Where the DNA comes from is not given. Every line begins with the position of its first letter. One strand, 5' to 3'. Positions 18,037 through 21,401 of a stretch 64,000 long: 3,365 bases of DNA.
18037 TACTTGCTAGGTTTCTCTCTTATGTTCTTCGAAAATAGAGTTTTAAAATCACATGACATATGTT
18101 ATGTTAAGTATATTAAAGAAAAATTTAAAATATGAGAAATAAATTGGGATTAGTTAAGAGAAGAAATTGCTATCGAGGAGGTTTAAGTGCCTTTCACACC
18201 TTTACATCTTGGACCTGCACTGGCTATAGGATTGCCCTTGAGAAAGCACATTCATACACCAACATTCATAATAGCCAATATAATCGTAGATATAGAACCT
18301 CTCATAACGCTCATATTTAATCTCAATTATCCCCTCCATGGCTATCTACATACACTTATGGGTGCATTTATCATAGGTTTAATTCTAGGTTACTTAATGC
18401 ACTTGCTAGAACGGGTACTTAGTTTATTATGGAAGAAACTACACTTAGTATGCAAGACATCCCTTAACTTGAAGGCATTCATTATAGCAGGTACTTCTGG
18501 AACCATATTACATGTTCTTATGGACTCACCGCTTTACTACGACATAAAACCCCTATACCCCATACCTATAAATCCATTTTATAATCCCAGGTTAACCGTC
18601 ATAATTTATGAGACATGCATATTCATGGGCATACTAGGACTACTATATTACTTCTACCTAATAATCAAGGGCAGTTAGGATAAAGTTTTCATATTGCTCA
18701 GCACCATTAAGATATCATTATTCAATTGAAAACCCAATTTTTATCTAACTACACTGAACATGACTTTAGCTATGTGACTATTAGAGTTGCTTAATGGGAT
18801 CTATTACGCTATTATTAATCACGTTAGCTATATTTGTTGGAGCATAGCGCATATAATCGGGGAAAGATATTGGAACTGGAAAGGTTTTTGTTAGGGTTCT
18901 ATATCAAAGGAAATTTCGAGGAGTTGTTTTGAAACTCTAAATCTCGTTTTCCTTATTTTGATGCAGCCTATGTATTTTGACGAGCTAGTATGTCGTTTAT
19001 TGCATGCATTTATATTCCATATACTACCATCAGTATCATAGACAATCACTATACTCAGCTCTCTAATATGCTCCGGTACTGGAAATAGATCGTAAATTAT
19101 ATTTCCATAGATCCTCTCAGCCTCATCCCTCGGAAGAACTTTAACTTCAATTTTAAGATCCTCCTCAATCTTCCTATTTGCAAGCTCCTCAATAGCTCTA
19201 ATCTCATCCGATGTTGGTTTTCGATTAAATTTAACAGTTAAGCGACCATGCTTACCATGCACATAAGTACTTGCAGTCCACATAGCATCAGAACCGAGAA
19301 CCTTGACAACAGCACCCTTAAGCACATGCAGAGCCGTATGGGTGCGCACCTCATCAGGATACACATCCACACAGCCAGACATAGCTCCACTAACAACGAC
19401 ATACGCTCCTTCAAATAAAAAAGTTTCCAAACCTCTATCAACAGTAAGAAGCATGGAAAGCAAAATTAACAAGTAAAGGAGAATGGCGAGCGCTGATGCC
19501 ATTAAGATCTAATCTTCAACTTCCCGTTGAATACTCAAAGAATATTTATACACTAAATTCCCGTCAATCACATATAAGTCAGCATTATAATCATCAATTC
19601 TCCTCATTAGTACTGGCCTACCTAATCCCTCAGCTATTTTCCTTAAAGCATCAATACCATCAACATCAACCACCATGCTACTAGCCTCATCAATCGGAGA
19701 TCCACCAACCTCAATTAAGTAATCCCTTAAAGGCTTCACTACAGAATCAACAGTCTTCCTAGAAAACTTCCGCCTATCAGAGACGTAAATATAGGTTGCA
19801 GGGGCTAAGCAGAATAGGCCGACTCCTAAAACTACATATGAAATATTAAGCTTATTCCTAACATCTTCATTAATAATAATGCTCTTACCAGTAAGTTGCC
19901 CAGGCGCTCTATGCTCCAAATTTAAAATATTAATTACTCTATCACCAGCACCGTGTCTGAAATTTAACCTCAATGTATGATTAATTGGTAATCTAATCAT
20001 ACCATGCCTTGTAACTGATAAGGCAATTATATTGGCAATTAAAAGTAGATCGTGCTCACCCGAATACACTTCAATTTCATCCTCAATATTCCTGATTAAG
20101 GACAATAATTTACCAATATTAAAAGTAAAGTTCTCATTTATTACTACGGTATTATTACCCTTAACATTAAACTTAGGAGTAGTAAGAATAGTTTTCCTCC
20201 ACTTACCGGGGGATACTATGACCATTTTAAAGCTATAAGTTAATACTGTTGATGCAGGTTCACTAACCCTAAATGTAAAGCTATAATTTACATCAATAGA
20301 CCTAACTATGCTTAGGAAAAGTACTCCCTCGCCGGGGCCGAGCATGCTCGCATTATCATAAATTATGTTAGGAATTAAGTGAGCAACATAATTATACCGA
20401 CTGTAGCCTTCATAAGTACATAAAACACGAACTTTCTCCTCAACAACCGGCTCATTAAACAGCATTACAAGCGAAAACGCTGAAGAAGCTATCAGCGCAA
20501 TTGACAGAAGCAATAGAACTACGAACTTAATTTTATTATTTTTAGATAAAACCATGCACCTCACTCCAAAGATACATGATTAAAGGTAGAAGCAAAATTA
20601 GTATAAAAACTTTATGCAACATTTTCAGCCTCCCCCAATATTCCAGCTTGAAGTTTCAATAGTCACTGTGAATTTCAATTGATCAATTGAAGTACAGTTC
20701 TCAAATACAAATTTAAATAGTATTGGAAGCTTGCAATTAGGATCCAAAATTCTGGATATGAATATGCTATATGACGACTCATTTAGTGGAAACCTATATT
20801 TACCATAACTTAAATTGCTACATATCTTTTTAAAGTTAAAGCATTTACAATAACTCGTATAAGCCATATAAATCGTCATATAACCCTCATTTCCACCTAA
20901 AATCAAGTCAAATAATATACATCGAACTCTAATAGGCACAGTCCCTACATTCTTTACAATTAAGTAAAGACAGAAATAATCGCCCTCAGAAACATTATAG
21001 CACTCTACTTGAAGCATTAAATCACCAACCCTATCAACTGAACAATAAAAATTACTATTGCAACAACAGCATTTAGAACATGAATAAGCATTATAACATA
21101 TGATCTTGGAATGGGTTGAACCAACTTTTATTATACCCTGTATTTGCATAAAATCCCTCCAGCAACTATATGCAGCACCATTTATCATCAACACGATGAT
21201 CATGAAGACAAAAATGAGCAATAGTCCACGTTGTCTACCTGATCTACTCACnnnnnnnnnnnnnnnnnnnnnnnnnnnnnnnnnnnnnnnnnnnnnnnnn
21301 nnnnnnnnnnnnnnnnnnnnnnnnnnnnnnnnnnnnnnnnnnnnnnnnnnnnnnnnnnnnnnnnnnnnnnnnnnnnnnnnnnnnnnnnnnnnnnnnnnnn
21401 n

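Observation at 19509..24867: TasA/SipW-like extracellular filament locus: three SipW-cognate-signal paralogs, a fused signal peptidase, a bitopic membrane protein and two wHTH regulators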

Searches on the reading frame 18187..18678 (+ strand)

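Call 47: search_protein_families(library=pfam, proteins=[window:18187-18678:+], max_evalue=0.01)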
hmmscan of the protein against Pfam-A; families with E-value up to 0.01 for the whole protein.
window:18187-18678:+ (163 aa): 1 family
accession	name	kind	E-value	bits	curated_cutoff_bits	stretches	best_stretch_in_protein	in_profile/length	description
PF04307.19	YdjM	-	3.1e-05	24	29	1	22-142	28-135/176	YdjM inner membrane protein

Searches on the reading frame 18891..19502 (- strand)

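Call 47: search_protein_families(library=pfam, proteins=[window:18891-19502:-], max_evalue=0.01)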
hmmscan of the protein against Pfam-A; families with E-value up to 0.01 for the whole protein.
window:18891-19502:- (203 aa): 0 families

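Call 91: search_protein_families(library=ncbifam, proteins=[window:18891-19502:-], max_evalue=1)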
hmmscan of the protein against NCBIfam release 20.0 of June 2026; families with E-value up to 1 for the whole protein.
window:18891-19502:- (203 aa): 4 families
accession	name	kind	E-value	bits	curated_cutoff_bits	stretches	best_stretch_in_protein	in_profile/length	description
TIGR03683.1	A-tRNA_syn_arch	equivalog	2.2e-23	82.4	744.7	1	52-187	594-721/902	alanine--tRNA ligase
TIGR00344.1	alaS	equivalog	3.6e-17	61.9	457.05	1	53-186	555-678/847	alanine--tRNA ligase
NF040865.1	a_tRNA_ed_AlaXM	equivalog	2.9e-14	53.3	300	1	52-187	95-220/234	alanyl-tRNA editing protein AlaXM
NF002436.0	PRK01584.1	equivalog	1.2e-10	40.5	529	1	43-186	445-578/595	alanine--tRNA ligase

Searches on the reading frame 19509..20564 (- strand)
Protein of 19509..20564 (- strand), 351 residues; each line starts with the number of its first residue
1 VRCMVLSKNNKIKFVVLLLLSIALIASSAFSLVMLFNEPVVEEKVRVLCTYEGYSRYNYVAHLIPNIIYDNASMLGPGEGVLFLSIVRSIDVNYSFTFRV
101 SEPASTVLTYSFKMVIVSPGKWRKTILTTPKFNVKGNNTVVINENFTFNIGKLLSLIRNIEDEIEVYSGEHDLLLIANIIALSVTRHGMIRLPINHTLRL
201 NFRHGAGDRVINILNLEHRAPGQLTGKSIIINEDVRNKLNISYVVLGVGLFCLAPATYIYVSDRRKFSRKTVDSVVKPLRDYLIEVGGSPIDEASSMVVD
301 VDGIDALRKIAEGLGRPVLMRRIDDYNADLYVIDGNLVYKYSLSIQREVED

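Call 3: search_protein_families(library=pfam, proteins=[window:19509-20564:-], max_evalue=1)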
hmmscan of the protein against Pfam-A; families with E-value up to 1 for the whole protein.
window:19509-20564:- (351 aa): 1 family
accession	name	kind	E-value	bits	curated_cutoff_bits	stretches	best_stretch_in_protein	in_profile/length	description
PF17231.7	DUF5305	-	1.2e-07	31.8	29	1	125-341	6-217/217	Family of unknown function (DUF5305)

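Call 4: search_protein_families(library=ncbifam, proteins=[window:19509-20564:-], max_evalue=1)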
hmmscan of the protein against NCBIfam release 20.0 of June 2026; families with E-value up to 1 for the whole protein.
window:19509-20564:- (351 aa): 0 families

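Call 91: search_protein_families(library=ncbifam, proteins=[window:19509-20564:-], max_evalue=1)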
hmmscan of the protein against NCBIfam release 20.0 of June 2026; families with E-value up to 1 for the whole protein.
window:19509-20564:- (351 aa): 0 families

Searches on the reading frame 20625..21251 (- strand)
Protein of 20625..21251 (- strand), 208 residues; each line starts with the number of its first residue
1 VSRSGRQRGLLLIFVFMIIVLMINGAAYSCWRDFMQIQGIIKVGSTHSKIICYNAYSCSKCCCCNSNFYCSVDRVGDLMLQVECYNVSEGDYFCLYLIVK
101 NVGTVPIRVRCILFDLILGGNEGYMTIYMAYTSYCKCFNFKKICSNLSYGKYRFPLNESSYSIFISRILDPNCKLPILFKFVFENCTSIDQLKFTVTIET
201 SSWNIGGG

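Call 3: search_protein_families(library=pfam, proteins=[window:20625-21251:-], max_evalue=1)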
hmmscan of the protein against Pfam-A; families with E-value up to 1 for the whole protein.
window:20625-21251:- (208 aa): 2 families
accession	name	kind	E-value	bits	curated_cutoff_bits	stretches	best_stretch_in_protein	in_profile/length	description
PF14372.11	hAT-like_RNase-H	-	0.047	14.3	27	1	140-190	33-81/100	hAT-like transposase, RNase-H fold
PF24565.1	Ned1_M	-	0.083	13.2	27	1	66-128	24-86/100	Nuclear elongation and deformation protein 1-like, middle domain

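Call 4: search_protein_families(library=ncbifam, proteins=[window:20625-21251:-], max_evalue=1)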
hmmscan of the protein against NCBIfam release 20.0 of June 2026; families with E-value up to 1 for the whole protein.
window:20625-21251:- (208 aa): 0 families

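Call 23: find_homologous_proteins(query=window:20625-21251:-, max_evalue=0.01)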
Query window:20625-21251:- (208 aa): 1 proteins with E <= 0.01 among 31 candidates.
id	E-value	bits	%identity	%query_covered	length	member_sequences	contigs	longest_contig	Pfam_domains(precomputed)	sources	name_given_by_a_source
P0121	8.9e-137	472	100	100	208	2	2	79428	-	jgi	-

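Call 80: search_protein_representatives(protein=window:20625-21251:-)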
Query: 208 residues. Proteins with E-value up to 0.001 (for the whole library): 15; up to 1e-10: 2; up to 1e-30: 2. The best 15 are listed.
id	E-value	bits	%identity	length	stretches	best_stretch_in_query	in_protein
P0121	2.8e-137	471.7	100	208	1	2-208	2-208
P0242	1.1e-43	165.9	43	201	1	12-205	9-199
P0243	6.9e-07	45.6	31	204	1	11-111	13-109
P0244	1.1e-06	44.9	29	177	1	3-130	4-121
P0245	1.6e-06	44.4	29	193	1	8-129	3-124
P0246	3.3e-05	40.1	31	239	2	41-205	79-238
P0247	3.5e-05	40.0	28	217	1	8-129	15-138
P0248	3.6e-05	40.0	33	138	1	9-112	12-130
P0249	9.0e-05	38.7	30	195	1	8-127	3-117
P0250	1.1e-04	38.4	31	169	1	10-114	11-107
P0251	1.8e-04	37.7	26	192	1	10-207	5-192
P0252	3.6e-04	36.7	32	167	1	11-119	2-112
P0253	3.9e-04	36.6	33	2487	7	45-75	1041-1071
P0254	4.4e-04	36.4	22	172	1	12-116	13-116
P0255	6.7e-04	35.8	31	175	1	12-117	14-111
